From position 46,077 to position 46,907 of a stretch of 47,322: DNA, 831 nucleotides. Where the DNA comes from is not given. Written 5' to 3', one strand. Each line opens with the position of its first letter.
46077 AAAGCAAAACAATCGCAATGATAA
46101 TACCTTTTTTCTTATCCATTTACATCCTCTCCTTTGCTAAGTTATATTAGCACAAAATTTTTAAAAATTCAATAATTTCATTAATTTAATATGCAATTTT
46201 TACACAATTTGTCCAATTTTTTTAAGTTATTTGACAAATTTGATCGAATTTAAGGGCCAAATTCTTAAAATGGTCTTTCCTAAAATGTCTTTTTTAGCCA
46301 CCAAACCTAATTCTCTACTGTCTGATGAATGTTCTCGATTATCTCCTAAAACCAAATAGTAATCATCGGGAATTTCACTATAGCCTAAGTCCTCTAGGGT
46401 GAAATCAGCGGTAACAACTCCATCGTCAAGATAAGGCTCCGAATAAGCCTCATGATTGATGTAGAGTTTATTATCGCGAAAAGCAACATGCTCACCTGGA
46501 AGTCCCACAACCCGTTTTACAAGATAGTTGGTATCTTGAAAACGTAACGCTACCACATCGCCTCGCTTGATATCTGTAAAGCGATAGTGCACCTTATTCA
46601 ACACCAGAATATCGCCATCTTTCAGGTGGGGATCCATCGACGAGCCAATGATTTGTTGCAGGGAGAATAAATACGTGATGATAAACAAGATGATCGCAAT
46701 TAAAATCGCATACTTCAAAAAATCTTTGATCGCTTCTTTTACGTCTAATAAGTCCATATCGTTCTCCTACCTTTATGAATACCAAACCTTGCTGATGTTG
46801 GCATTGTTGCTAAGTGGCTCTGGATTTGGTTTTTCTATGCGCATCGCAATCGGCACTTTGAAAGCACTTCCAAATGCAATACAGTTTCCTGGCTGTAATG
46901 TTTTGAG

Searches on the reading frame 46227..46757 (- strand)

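Call 55: search_protein_families(library=pfam, proteins=[window:46227-46757:-], max_evalue=0.00001)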
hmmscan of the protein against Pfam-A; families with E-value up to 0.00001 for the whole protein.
window:46227-46757:- (176 aa): 2 families
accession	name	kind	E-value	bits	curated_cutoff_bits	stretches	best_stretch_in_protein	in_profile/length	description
PF10502.14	Peptidase_S26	-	2.9e-44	151.4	22.9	1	16-167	8-168/168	Signal peptidase, peptidase S26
PF00717.28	Peptidase_S24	-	5.3e-06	26.6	23.3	1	35-91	39-89/116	Peptidase S24-like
